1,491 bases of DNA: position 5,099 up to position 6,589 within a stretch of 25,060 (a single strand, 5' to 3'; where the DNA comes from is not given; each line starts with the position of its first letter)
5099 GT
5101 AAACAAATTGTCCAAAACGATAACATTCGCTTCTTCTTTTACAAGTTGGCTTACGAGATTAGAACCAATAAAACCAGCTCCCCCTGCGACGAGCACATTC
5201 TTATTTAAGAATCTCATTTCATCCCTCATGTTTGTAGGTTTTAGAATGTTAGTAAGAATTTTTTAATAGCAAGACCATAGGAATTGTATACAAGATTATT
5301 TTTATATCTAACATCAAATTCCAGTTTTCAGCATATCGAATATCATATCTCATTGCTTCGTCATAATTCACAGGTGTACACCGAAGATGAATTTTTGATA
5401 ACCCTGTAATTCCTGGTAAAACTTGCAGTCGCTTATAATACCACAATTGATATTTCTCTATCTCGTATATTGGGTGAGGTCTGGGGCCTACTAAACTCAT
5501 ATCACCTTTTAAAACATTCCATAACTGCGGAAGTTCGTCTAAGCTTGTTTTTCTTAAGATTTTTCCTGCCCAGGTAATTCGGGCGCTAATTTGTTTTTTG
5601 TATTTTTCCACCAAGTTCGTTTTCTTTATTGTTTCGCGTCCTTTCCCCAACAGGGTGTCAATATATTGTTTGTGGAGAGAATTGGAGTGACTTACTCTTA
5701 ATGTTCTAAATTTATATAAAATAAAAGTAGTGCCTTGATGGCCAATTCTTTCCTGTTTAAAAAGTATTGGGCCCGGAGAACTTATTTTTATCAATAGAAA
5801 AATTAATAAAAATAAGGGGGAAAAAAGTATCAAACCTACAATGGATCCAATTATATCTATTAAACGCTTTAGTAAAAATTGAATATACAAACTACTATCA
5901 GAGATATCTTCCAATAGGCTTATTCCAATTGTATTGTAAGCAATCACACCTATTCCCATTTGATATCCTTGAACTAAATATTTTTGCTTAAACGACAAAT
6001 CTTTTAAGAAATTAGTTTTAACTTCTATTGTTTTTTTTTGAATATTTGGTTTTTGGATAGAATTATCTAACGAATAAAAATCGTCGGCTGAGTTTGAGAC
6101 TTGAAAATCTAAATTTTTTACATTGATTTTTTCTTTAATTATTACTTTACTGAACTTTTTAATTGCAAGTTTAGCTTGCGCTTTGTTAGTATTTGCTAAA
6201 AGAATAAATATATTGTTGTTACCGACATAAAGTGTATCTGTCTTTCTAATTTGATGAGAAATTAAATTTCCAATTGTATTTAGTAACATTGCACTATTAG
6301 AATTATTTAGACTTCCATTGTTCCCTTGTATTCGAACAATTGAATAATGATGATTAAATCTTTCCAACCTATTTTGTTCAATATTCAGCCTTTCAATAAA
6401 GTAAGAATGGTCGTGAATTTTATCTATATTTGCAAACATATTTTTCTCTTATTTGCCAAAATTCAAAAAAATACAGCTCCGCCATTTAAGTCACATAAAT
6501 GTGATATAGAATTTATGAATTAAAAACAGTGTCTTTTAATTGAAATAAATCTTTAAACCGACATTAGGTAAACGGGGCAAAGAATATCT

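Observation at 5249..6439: Initiating sugar-phosphate transferase with an N-terminal degenerate GGDEF-like domain that keeps an RxxD I-site-like motif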

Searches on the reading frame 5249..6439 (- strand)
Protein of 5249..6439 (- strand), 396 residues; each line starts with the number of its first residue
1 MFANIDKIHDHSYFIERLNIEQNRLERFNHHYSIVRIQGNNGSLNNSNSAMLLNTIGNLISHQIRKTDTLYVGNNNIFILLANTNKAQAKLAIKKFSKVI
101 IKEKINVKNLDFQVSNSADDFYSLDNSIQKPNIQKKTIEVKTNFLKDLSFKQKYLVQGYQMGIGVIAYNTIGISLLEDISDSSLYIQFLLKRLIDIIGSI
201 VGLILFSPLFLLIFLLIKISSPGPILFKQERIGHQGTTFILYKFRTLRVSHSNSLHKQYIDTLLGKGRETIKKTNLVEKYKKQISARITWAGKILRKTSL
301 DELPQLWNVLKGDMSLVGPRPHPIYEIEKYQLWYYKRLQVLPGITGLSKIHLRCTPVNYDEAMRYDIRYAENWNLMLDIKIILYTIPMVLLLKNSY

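Call 3: search_protein_families(library=pfam, proteins=[window:5249-6439:-], max_evalue=10)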
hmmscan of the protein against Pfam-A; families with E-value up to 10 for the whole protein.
window:5249-6439:- (396 aa): 3 families
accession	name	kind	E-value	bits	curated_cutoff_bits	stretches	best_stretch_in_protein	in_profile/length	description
PF02397.22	Bac_transf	-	9.7e-61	204.9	27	1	191-390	1-178/179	Bacterial sugar transferase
PF18211.6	Csm1_B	-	0.014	15.7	26.4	1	62-103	32-75/94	Csm1 subunit domain B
PF00990.26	GGDEF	-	0.026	14.7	23.8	1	8-110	9-119/161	Diguanylate cyclase, GGDEF domain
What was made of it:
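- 5270..5869 (-): Residues 191-390: Bac_transf catalytic domain, PglC/WbaP-like. Pfam E=9.7e-61 (call 3).
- On Monotopic phosphoglycosyl transferase (Pfam PF02397 Bac_transf; PglC/WbaP superfamily): E=9.7e-61, 204.9 bits against a cut-off of 27, profile positions 1-178 of 179 (call 3).
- Checked: C-terminal half: Pfam Bac_transf covers 191-390 at E=9.7e-61 (call 3).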

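Call 4: search_protein_families(library=ncbifam, proteins=[window:5249-6439:-], max_evalue=10)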
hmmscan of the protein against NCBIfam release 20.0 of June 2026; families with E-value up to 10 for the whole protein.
window:5249-6439:- (396 aa): 16 families
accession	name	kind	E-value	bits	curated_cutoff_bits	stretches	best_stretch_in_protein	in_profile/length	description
TIGR03025.1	EPS_sugtrans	subfamily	4.2e-76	257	295.55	1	128-396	194-445/445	exopolysaccharide biosynthesis polyprenyl glycosylphosphotransferase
TIGR03023.1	WcaJ_sugtrans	equivalog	5e-65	220.6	410.75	1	177-396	248-453/453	undecaprenyl-phosphate glucose phosphotransferase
TIGR03022.1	WbaP_sugtrans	subfamily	2.6e-59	201.7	403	1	163-393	231-453/456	undecaprenyl-phosphate galactose phosphotransferase WbaP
NF052601.1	undeca_RfbP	equivalog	1.8e-52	178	330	1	189-394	43-240/244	undecaprenyl-phosphate galactose phosphotransferase family protein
NF041877.1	EPS_EpsZ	equivalog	1.2e-47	162.6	800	1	186-390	261-453/459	exopolysaccharide biosynthesis polyisoprenyl-phosphate hexose-1-phosphate transferase EpsZ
TIGR03013.1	EpsB_2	subfamily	4.6e-44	151.2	393.35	2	284-394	326-441/443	TIGR03013 family XrtA/PEP-CTERM system glycosyltransferase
NF007518.0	PRK10124.1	equivalog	1.4e-40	139.5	684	1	186-395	269-463/464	undecaprenyl-phosphate glucose phosphotransferase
NF050817.1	PolSacchBiosHfsE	equivalog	1.3e-39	136.2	750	1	187-390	268-460/467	polysaccharide biosynthesis protein HfsE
NF011751.0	PRK15204.1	equivalog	2.6e-37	128.6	907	1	189-391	278-471/476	undecaprenyl-phosphate galactose phosphotransferase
NF045514.1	glycotran_HepC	equivalog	5.5e-27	94.5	140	1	185-324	111-214/220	heterocyst development glycosyltransferase HepC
NF007380.0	PRK09894.1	equivalog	0.0023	17.4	256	1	52-117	184-250/296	diguanylate cyclase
NF038266.1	diguan_SiaD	equivalog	0.0099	15.3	290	1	11-117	105-217/252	biofilm regulation diguanylate cyclase SiaD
TIGR00254.1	GGDEF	domain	0.017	14.8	37.4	1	8-109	13-120/168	diguanylate cyclase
TIGR00805.1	oat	subfamily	0.019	13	280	1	119-207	141-229/639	OAT family organic anion transporter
NF007808.0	PRK10515.1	equivalog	0.05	14.1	99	1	245-284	32-70/90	hypothetical protein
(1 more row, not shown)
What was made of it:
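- Checked: Weak hits also go to TIGR00254, SiaD, PRK09894 and the Cas10 palm family Csm1_B (calls 3, 4).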

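Call 7: find_homologous_proteins(query=window:5249-6439:-, max_evalue=0.00001)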
Query window:5249-6439:- (396 aa): 8000 proteins with E <= 0.00001 among 8000 candidates; the best 120 are listed.
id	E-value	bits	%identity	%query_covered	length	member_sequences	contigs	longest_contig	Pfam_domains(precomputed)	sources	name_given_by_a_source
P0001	1.5e-249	845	98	100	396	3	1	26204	PF02397.23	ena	-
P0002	2.9e-221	752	86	100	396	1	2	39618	PF02397.23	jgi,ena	-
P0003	7.4e-206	702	81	100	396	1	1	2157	PF02397.23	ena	-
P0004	3.6e-160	551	65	100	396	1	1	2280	PF02397.23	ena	-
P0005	1.0e-82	296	40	98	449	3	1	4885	PF02397.23,PF00990.27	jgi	-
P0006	3.8e-81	291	40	98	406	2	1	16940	PF02397.23,PF00990.27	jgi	-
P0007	1.2e-79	286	42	50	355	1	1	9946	PF02397.23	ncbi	-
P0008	1.1e-78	283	39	100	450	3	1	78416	PF02397.23,PF00990.27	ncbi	-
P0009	4.7e-77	278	58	54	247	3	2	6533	PF02397.23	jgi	-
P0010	7.8e-75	270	53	57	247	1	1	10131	PF02397.23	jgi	-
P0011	4.4e-74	268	58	52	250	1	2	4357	PF02397.23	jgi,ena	-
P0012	5.3e-72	261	58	52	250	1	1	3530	PF02397.23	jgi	jgi:lipopolysaccharide/colanic/teichoic acid biosynthesis glycosyltransferase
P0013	8.6e-72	260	56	53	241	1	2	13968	PF02397.23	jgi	-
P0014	1.4e-69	253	55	53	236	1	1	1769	PF02397.23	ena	-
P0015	2.7e-69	252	-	-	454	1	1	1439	PF02397.23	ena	-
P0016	3.3e-69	252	-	-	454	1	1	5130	PF02397.23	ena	-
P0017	4.6e-69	251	-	-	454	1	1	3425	PF02397.23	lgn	-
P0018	5.6e-69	251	-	-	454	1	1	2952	PF02397.23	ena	-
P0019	6.1e-69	251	-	-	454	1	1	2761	PF02397.23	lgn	-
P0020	6.7e-69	251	-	-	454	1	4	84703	PF02397.23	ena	-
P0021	7.3e-69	251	55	52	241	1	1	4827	PF02397.23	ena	-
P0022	7.5e-69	251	-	-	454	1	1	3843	PF02397.23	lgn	-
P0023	7.5e-69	251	-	-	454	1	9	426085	PF02397.23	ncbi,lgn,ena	-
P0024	7.9e-69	251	-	-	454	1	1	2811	PF02397.23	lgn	-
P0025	8.0e-69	251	-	-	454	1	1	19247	PF02397.23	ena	-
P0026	8.8e-69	250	-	-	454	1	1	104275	PF02397.23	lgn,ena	-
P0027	9.5e-69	250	-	-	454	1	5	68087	PF02397.23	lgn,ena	-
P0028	9.7e-69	250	-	-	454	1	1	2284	PF02397.23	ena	-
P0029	1.0e-68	250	-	-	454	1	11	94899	PF02397.23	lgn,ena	-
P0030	1.4e-68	250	-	-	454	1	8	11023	PF02397.23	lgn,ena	-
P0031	1.4e-68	250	-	-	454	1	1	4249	PF02397.23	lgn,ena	-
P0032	1.4e-68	250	-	-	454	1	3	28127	PF02397.23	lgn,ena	-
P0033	1.5e-68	250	-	-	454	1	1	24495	PF02397.23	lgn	-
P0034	1.6e-68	250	-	-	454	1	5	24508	PF02397.23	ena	-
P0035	1.6e-68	250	-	-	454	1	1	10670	PF02397.23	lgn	-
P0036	1.7e-68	249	-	-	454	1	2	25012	PF02397.23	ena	-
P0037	1.8e-68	249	-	-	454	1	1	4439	PF02397.23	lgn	-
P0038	1.9e-68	249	-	-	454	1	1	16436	PF02397.23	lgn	-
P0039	1.9e-68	249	-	-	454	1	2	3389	PF02397.23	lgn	-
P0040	1.9e-68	249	-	-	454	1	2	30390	PF02397.23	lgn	-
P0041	2.1e-68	249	-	-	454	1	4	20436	PF02397.23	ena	-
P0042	2.1e-68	249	-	-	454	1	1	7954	PF02397.23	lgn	-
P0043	2.2e-68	249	-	-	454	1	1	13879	PF02397.23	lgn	-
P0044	2.3e-68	249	-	-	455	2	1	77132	PF02397.23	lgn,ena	-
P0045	2.7e-68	249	-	-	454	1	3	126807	PF02397.23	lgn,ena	-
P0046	2.7e-68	249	-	-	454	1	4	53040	PF02397.23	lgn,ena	-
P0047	2.8e-68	249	-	-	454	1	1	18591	PF02397.23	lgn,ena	-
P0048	2.9e-68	249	-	-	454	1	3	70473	PF02397.23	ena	-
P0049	2.9e-68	249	-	-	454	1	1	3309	PF02397.23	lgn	-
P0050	2.9e-68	249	-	-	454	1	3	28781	PF02397.23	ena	-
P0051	3.6e-68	248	-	-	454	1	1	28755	PF02397.23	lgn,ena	-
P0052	3.6e-68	248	-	-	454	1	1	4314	PF02397.23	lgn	-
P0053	4.0e-68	248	-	-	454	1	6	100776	PF02397.23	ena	-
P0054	4.3e-68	248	-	-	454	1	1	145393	PF02397.23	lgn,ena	-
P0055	4.6e-68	248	-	-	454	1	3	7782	PF02397.23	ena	-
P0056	5.0e-68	248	-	-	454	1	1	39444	PF02397.23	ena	-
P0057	5.0e-68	248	-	-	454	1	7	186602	PF02397.23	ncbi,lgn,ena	-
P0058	5.5e-68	248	-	-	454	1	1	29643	PF02397.23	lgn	-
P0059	5.5e-68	248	-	-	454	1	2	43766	PF02397.23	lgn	-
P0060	5.5e-68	248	-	-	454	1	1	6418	PF02397.23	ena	-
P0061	6.1e-68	248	-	-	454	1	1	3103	PF02397.23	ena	-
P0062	6.4e-68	248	-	-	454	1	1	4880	PF02397.23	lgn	-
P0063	6.6e-68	248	-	-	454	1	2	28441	PF02397.23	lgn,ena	-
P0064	6.9e-68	247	-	-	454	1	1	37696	PF02397.23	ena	-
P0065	7.5e-68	247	-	-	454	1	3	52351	PF02397.23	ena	-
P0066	7.6e-68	247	-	-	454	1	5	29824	PF02397.23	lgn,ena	-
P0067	7.6e-68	247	57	52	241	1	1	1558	PF02397.23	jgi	jgi:lipopolysaccharide/colanic/teichoic acid biosynthesis glycosyltransferase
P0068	8.1e-68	247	-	-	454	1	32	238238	PF02397.23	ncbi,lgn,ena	-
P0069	8.4e-68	247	-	-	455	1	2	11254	PF02397.23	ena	-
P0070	9.8e-68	247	-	-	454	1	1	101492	PF02397.23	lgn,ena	-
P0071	1.0e-67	247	-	-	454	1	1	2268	PF02397.23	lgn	-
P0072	1.0e-67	247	-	-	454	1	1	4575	PF02397.23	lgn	-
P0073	1.2e-67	247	-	-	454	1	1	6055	PF02397.23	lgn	-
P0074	1.3e-67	247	-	-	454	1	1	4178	PF02397.23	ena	-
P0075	1.4e-67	246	-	-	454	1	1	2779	PF02397.23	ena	-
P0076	1.4e-67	246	-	-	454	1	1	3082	PF02397.23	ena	-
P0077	1.6e-67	246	-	-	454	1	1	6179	PF02397.23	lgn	-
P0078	1.9e-67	246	-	-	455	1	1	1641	PF02397.23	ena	-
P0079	1.4e-64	237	37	97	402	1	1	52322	PF02397.23,PF00990.27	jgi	jgi:lipopolysaccharide/colanic/teichoic acid biosynthesis glycosyltransferase/GGDEF domain-containin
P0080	6.8e-64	234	42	54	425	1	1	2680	PF02397.23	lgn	-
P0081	2.6e-62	229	43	51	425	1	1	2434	PF02397.23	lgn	-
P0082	3.2e-62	229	36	92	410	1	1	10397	PF02397.23,PF00990.27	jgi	jgi:diguanylate cyclase (GGDEF)-like protein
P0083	6.8e-62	228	37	95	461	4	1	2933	PF02397.23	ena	-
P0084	1.2e-61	227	35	100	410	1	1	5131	PF02397.23,PF00990.27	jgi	jgi:diguanylate cyclase (GGDEF)-like protein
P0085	1.3e-61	227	38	95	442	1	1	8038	PF02397.23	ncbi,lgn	-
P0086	3.9e-60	222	36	97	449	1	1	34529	PF02397.23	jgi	jgi:lipopolysaccharide/colanic/teichoic acid biosynthesis glycosyltransferase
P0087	6.1e-60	221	36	95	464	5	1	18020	PF02397.23,PF00990.27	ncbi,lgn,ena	-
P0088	1.1e-59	221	49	53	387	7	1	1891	PF02397.23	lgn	-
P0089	1.2e-59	220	36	99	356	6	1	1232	PF02397.23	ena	-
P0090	1.2e-59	220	50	52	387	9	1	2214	PF02397.23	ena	-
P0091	1.5e-59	220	36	98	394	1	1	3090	PF02397.23,PF00990.27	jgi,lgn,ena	-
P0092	1.6e-59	220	36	96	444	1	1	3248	PF02397.23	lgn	-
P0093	2.0e-59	220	37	95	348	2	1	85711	PF02397.23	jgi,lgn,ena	-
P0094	1.8e-58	216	37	95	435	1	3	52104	PF02397.23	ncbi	-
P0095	2.5e-58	216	49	52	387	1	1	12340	PF02397.23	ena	-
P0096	2.8e-58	216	36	96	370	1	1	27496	PF02397.23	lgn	-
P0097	7.3e-58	214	35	97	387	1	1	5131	PF02397.23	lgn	-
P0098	1.1e-57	214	38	97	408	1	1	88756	PF02397.23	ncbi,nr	ncbi:UDP-glucose:undecaprenyl-phosphate glucose-1-phosphate transferase [bacterium BMS3Abin10]|nr:UD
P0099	1.5e-57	213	54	53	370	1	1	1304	PF02397.23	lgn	-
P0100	1.7e-57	213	37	99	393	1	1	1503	PF02397.23,PF00990.27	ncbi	-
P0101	1.8e-57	213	-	-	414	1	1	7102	PF02397.23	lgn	-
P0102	2.7e-57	213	50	55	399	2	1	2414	PF02397.23,PF00990.27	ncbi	-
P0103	2.7e-57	213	34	98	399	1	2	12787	PF02397.23,PF00990.27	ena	-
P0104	4.8e-57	212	49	53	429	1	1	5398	PF02397.23,PF00990.27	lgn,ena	-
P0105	5.4e-57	212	36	96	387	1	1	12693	PF02397.23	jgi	-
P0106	7.1e-57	211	36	99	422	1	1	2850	PF02397.23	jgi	-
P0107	7.5e-57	211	34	95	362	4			PF02397.23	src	-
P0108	7.8e-57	211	36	97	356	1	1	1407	PF02397.23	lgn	-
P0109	9.4e-57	211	35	98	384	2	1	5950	PF02397.23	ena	-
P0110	1.2e-56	211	49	53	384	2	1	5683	PF02397.23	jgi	jgi:lipopolysaccharide/colanic/teichoic acid biosynthesis glycosyltransferase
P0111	2.4e-56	210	33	95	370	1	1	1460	PF02397.23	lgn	-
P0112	4.0e-56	209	46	58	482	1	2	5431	PF13727.13,PF02397.23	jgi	jgi:exopolysaccharide biosynthesis polyprenyl glycosylphosphotransferase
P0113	4.4e-56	209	36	95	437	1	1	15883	PF02397.23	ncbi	ncbi:MAG: sugar transferase [Candidatus Hodarchaeota archaeon]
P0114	6.1e-56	208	38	97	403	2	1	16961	PF02397.23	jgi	jgi:exopolysaccharide biosynthesis polyprenyl glycosylphosphotransferase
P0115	7.7e-56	208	48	53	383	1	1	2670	PF02397.23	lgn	-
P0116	8.9e-56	208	51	52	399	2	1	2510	PF02397.23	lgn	-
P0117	1.0e-55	207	54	50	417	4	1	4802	PF02397.23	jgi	jgi:lipopolysaccharide/colanic/teichoic acid biosynthesis glycosyltransferase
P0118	1.0e-55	207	36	97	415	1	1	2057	PF02397.23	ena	-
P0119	1.4e-55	207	36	97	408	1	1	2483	PF02397.23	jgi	jgi:exopolysaccharide biosynthesis polyprenyl glycosylphosphotransferase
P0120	1.5e-55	207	50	53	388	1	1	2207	PF02397.23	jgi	jgi:lipopolysaccharide/colanic/teichoic acid biosynthesis glycosyltransferase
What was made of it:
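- Tried and rejected: The relatives only appeared through the full-length query (call 7).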

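Call 22: predict_structure(alignment_id=A1)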
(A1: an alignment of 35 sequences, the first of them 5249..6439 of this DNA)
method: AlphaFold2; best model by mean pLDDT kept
length: 396 residues; sequences in the alignment: 35
mean_pLDDT: 73.0   pTM: 0.67
mean pLDDT of the five models: 73.0, 72.2, 71.3, 67.3, 67.1
residues with pLDDT >= 90: 79; 70-90: 208; 50-70: 41; < 50: 68
segments of 3 or more residues with pLDDT < 50: 1-3, 119-181
pLDDT, mean of each block of 10 residues (from residue 1): 63 78 76 82 58 87 89 83 88 92 84 66 26 26 27 31 34 36 74 95 93 90 85 83 82 74 61 63 78 84 93 92 79 76 89 77 87 88 86 61
secondary structure, 60 per line:
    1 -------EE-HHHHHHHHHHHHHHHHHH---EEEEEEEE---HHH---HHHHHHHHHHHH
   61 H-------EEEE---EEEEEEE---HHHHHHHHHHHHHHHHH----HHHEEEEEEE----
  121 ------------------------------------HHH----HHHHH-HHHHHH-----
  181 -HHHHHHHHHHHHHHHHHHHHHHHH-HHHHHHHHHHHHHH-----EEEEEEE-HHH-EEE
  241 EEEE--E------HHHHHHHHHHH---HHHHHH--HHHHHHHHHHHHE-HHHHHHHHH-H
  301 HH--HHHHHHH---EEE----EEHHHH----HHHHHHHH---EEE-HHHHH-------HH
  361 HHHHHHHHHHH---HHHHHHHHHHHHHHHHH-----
elements in order: H11-28 E32-39 H49-61 E69-72 E76-82 H86-102 E110-116 H164-168 H170-175 H182-205 H207-220 E226-232 E238-244 H254-264 H268-273 H276-287 H290-298 H305-311 E315-317 H324-327 H332-339 E343-345 H347-351 H359-371 H375-391
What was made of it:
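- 5897..6085 (-): Residues 119-181: low-confidence, poorly conserved linker that includes a hydrophobic stretch, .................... pLDDT 26-36 (call 22).
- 5780..5896 (-): Residues 182-220: helix-break-helix with the conserved Ser207-Pro208, predicted to be the re-entrant membrane helix of a monotopic PGT. That topology would place the N-domain on the cytoplasmic face, next to the active site. AF2 helices 182-205 and 207-220 (call 22).
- It lacks roughly the last 40 positions of the GGDEF profile (calls 3, 22), unlike PelD and PssE.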

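Call 28: fold_search(model_id=the predicted structure, library=pdb)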
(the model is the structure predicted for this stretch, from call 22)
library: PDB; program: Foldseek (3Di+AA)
matches with E <= 10: 904; with E <= 0.001: 17
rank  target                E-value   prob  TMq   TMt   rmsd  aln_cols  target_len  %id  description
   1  8e37_A                7.7e-13  1.00  0.39  0.79   4.9       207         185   35  Structure of Campylobacter concisus wild-type SeMet PglC (released 2023-09-06)
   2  8g1n_B                9.6e-13  1.00  0.39  0.76   5.1       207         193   35  Structure of Campylobacter concisus PglC I57M/Q175M Variant with modeled C-terminus (released 2023-05-31)
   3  8g1n_A                2.5e-12  1.00  0.39  0.76   5.5       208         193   35  Structure of Campylobacter concisus PglC I57M/Q175M Variant with modeled C-terminus (released 2023-05-31)
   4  8t53_A                1.9e-10  1.00  0.36  0.36   3.0       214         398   34  S. enterica WbaP in a styrene maleic acid liponanoparticle (released 2024-02-14)
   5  5euh_A                8.2e-05  1.00  0.25  0.56   5.7       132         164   17  Crystal structure of the c-di-GMP-bound GGDEF domain of P. fluorescens GcbC (released 2015-12-30)
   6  6khu                  2.3e-04  1.00  0.22  0.59   4.3       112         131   14  The crystal structure of a DGC protein from Thermotoga maritima (released 2020-07-22)
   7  7e6g_A                2.6e-04  1.00  0.25  0.36   3.3       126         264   15  Crystal structure of diguanylate cyclase SiaD in complex with its activator SiaC from Pseudomonas aeruginosa (released 2021-09-22)
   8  4urg_A                2.8e-04  1.00  0.23  0.54   4.9       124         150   16  Crystal Structure of GGDEF domain from T.maritima (active-like dimer) (released 2014-10-08)
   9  5m3c_A                3.0e-04  1.00  0.23  0.22   3.6       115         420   18  Structure of the hybrid domain (GGDEF-EAL) of PA0575 from Pseudomonas aeruginosa PAO1 at 2.8 Ang. with GTP and Ca2+ bo (released 2017-12-20)
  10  3i5c_A                3.3e-04  1.00  0.23  0.43   3.7       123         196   17  Crystal structure of a fusion protein containing the leucine zipper of GCN4 and the GGDEF domain of WspR from Pseudomo (released 2009-08-18)
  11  6d9m                  3.7e-04  1.00  0.23  0.28   3.9       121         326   19  T4-Lysozyme fusion to Geobacter GGDEF (released 2019-04-10)
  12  3ign                  4.2e-04  1.00  0.25  0.57   3.8       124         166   13  Crystal Structure of the GGDEF domain from Marinobacter aquaeolei diguanylate cyclase complexed with c-di-GMP - Northeas (released 2009-08-11)
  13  5llx_A                4.2e-04  1.00  0.25  0.15   3.6       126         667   16  Bacteriophytochrome activated diguanylyl cyclase from Idiomarina species A28L with GTP bound (released 2017-03-15)
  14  3i5a                  5.5e-04  1.00  0.25  0.30   3.0       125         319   18  Crystal structure of full-length WpsR from Pseudomonas syringae (released 2009-08-18)
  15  4urq_V                6.1e-04  1.00  0.23  0.53   4.5       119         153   16  Crystal Structure of GGDEF domain (I site mutant) from T.maritima (released 2014-10-08)
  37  4eu0                  5.3e-03  1.00  0.22  0.30   5.0       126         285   10  Crystal Structure of PelD 158-CT from Pseudomonas aeruginosa PAO1 (released 2012-07-25)
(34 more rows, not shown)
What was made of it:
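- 5270..5869 (-): Foldseek PglC E=8e-13 (call 28).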

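Call 36: find_related_loci(query=window:5249-6439:-, collection=genome_contigs, flank=10000)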
Query window:5249-6439:- (396 aa) in genome_contigs; peptide patterns used: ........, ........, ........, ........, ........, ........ (x = any residue, [..] = any of these).
279 stretches matched a pattern; 62 encode a relative of the query (tblastn E <= 1e-3); 62 distinct loci.
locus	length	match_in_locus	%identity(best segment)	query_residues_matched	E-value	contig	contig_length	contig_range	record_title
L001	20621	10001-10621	47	189-396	1e-55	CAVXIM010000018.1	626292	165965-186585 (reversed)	MAG: uncultured Acidobacteriota bacterium isolate MFD03346.bin.2.14 genome assembly, contig: contig_7670, whole genome s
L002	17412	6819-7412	43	187-396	6e-47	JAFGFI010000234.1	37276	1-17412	MAG: Anaerolineae bacterium isolate Zod_Metabat.1307 k87_6827292, whole genome shotgun sequence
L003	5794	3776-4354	41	191-391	9e-43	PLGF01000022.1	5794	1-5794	MAG: Verrucomicrobiales bacterium isolate bog_1405 73.20110800_S3D.48_contig_39607, whole genome shotgun sequence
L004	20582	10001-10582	43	191-395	4e-42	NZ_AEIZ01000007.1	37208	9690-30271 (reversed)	Leuconostoc fallax KCTC 3537 contig00009, whole genome shotgun sequence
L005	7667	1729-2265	41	189-385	2e-42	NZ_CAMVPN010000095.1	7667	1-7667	MAG: uncultured Methanobrevibacter sp. isolate SRR8387718_bin.77_metaWRAP_v1.3_MAG ERZ14209544.14089, whole genome shotg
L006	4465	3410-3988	41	191-391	2e-40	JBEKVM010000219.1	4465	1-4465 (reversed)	MAG: Verrucomicrobiota bacterium isolate SPRUCE 604 SPRUCE_604_219, whole genome shotgun sequence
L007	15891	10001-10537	40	189-385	5e-40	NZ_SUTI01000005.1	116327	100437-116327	MAG: Methanobrevibacter sp. isolate SIG16 NODE_27_length_116327_cov_33.288456, whole genome shotgun sequence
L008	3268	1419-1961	41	190-386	5e-40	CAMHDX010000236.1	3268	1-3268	MAG: uncultured Porphyromonadaceae bacterium isolate SRR11784293_bin.68_metaWRAP_v1.3_MAG genome assembly, contig: ERZ12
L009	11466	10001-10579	40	191-391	1e-39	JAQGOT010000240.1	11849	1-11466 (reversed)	MAG: Pedosphaera sp. isolate RYN_620 scaffold_4562461, whole genome shotgun sequence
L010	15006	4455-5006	39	190-391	1e-38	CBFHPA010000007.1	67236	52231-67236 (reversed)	MAG: Oceaniferula sp. isolate Co_bin_124_indper genome assembly, contig: Co_bin_124_indper_c7, whole genome shotgun sequ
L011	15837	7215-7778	42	191-385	2e-38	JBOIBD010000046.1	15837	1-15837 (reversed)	MAG: Gammaproteobacteria bacterium isolate SE1507_maxbin2.bin.32 NODE_2070_length_15837_cov_1.903692, whole genome shotg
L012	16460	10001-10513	42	213-391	4e-38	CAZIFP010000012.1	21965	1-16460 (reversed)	MAG TPA_asm: uncultured Bifidobacteriaceae bacterium isolate binchicken_co162_622 genome assembly, contig: NODE_5144_len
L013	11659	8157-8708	39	190-391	6e-38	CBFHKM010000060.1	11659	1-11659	MAG: Oceaniferula sp. isolate AGTU_31C_bin_60_strict genome assembly, contig: AGTU_31C_bin_60_strict_c60, whole genome s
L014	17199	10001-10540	40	189-386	5e-37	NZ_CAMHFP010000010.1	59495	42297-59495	MAG: uncultured Methanobrevibacter sp. isolate SRR11784285_bin.41_metaWRAP_v1.3_MAG ERZ12202772.282, whole genome shotgu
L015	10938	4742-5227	42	207-386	3e-37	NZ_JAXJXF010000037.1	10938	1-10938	MAG: Methanobrevibacter sp. isolate DOME_MAG_5775 5775_C0401_k141_29678, whole genome shotgun sequence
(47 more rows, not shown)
